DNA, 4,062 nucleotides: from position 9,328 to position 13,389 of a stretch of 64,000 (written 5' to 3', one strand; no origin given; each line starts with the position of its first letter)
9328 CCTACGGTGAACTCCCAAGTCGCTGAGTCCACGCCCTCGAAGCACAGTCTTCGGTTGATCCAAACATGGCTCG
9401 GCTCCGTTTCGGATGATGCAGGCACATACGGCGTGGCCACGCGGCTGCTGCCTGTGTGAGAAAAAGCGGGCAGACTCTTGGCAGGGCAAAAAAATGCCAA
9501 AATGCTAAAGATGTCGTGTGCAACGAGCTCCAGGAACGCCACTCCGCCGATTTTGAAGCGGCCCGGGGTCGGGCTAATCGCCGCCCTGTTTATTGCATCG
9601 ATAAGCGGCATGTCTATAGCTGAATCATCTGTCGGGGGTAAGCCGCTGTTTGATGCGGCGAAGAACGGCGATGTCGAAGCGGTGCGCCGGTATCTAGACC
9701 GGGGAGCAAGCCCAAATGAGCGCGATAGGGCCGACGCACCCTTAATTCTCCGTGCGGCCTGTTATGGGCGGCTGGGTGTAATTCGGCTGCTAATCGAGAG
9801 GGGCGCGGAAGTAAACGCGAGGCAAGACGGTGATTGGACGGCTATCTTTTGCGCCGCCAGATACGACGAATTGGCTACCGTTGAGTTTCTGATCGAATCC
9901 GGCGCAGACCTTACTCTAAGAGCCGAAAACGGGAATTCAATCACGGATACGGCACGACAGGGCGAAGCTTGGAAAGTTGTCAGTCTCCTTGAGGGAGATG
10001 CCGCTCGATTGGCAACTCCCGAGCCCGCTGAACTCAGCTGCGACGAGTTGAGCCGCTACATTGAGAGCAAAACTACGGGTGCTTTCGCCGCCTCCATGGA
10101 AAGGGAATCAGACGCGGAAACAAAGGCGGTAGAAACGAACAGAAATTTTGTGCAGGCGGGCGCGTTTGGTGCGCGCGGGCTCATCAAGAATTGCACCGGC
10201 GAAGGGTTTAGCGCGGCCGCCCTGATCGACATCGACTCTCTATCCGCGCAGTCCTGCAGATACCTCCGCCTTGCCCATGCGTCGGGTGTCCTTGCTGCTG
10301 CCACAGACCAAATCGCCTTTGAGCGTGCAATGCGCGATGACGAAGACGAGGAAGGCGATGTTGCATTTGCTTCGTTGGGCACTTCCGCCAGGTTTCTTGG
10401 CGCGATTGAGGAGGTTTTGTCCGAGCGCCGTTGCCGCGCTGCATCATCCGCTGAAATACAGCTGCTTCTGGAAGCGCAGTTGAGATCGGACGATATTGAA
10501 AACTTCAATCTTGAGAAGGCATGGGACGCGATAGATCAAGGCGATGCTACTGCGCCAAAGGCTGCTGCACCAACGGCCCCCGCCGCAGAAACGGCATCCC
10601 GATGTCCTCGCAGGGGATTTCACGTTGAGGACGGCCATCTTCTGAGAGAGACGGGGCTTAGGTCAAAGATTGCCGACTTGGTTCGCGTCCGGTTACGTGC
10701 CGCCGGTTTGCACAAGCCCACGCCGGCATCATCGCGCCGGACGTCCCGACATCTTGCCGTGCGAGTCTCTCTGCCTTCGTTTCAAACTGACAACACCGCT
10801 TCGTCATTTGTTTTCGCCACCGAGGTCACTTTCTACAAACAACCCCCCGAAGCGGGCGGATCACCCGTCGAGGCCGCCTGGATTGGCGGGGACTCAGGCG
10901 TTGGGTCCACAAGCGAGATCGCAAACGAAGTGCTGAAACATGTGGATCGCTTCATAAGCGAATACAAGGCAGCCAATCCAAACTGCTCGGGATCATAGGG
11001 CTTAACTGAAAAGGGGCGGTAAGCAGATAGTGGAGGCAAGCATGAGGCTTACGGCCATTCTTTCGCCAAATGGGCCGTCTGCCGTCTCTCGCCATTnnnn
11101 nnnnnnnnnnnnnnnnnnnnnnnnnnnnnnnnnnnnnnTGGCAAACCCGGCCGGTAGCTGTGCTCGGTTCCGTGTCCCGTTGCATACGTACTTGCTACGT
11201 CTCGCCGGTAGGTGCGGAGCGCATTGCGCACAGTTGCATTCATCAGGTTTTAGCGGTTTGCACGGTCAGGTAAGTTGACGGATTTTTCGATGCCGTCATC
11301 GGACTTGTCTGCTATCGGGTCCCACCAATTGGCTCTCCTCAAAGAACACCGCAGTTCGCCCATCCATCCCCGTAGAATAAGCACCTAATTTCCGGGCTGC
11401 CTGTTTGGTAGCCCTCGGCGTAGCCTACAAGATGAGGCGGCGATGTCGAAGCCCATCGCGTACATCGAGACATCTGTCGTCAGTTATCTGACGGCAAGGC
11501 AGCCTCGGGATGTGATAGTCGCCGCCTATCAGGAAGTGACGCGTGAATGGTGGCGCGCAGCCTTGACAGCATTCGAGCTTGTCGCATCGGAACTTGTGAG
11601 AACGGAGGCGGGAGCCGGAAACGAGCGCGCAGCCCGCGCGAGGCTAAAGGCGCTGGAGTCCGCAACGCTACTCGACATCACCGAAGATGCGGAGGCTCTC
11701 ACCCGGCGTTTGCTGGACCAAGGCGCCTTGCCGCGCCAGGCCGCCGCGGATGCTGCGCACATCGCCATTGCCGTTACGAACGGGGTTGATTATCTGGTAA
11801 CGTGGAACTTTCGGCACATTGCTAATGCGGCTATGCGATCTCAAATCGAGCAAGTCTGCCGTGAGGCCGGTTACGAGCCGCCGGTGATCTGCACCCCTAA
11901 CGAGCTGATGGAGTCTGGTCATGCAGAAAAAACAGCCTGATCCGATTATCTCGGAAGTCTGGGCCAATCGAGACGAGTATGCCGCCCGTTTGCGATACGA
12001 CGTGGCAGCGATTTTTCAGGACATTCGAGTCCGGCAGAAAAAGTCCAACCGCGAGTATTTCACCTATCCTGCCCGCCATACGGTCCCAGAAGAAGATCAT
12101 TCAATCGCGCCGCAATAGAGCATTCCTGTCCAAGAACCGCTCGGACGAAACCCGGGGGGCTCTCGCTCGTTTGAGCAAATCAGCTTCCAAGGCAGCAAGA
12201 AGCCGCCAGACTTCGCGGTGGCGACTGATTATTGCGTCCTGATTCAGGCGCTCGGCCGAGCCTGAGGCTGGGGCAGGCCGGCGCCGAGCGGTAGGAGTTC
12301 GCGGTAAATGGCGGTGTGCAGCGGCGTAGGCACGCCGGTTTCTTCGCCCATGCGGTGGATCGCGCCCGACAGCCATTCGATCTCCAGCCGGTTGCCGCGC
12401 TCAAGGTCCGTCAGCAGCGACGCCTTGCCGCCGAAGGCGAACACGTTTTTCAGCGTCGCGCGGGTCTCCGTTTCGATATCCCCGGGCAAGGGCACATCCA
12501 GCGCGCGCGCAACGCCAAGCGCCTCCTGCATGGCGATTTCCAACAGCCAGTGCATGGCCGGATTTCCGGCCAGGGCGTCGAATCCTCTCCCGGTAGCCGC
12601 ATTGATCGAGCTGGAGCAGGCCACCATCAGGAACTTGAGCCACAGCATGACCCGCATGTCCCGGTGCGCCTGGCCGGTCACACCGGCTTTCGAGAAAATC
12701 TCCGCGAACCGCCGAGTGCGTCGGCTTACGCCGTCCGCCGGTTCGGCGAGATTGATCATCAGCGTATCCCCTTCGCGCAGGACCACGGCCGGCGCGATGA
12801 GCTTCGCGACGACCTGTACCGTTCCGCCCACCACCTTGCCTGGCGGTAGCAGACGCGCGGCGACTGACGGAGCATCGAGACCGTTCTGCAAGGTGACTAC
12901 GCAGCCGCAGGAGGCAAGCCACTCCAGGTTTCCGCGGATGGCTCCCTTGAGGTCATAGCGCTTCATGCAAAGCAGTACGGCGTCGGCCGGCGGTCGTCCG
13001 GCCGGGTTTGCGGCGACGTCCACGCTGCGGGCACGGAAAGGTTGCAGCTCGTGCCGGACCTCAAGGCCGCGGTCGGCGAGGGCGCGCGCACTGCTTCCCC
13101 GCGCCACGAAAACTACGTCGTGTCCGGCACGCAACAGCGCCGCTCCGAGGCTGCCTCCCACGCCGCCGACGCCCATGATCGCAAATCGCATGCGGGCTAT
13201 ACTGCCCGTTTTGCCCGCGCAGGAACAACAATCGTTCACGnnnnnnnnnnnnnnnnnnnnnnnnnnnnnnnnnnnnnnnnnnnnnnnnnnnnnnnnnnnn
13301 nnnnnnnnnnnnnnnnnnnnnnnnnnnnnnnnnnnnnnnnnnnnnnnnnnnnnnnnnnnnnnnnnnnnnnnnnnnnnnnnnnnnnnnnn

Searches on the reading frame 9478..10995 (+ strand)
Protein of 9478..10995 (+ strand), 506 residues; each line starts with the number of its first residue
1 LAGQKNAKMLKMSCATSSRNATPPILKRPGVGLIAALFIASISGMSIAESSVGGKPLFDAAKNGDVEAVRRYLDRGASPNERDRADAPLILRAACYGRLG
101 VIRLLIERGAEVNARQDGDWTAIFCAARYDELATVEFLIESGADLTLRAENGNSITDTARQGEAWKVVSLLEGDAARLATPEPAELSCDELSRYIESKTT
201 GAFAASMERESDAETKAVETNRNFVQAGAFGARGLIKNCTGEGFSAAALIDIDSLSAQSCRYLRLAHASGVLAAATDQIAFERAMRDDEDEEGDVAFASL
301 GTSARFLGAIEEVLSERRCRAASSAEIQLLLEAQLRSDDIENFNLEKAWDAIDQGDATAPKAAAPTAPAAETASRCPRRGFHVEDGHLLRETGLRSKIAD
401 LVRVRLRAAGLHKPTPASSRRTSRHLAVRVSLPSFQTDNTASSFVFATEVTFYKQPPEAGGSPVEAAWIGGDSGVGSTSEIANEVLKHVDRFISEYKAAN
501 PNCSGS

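Call 32: search_protein_families(library=pfam, proteins=[window:9478-10995:+], max_evalue=0.001)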
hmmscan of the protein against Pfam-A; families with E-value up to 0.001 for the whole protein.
window:9478-10995:+ (506 aa): 6 families
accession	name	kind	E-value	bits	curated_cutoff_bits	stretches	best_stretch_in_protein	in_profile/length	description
PF00023.36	Ank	-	3.6e-14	52.5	21.1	0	120-148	3-31/33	Ankyrin repeat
PF13637.12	Ank_4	-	1.8e-13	50.8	22.7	2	92-139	3-50/50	Ankyrin repeats (many copies)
PF12796.13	Ank_2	-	3.9e-13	50.2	27.3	1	57-148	1-89/90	Ankyrin repeats (3 copies)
PF13606.12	Ank_3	-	1.5e-08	34.5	22.3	0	120-145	3-28/30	Ankyrin repeat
PF13857.12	Ank_5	-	1.8e-08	35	27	0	55-89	18-53/56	Ankyrin repeats (many copies)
PF24521.3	Ank_KRIT1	-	0.00078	19.6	80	0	55-166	20-134/149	KRIT1 ankyrin-repeats domain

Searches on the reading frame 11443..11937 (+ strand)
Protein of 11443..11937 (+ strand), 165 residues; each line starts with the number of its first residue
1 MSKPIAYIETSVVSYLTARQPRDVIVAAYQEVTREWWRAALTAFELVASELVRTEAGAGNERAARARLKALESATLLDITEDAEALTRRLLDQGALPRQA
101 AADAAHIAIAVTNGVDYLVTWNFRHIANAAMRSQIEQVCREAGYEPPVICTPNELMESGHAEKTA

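Call 32: search_protein_families(library=pfam, proteins=[window:11443-11937:+], max_evalue=0.001)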
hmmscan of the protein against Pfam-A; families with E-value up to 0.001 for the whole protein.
window:11443-11937:+ (165 aa): 1 family
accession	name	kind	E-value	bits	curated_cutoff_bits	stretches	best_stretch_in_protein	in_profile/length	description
PF01850.27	PIN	-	3.5e-05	24.8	23.6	1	7-120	2-109/120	PIN domain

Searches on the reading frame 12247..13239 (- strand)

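Call 32: search_protein_families(library=pfam, proteins=[window:12247-13239:-], max_evalue=0.001)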
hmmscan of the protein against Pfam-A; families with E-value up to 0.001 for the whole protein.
window:12247-13239:- (331 aa): 3 families
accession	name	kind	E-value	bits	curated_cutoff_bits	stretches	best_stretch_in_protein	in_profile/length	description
PF02558.23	ApbA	-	2e-24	86.4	22.2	1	20-157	2-139/150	Ketopantoate reductase PanE/ApbA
PF08546.17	ApbA_C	-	2.4e-22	80.1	22.7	1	194-315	1-121/125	Ketopantoate reductase PanE/ApbA C terminal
PF03807.23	F420_oxidored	-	0.00025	22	21.6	1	19-102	2-77/94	NADP oxidoreductase coenzyme F420-dependent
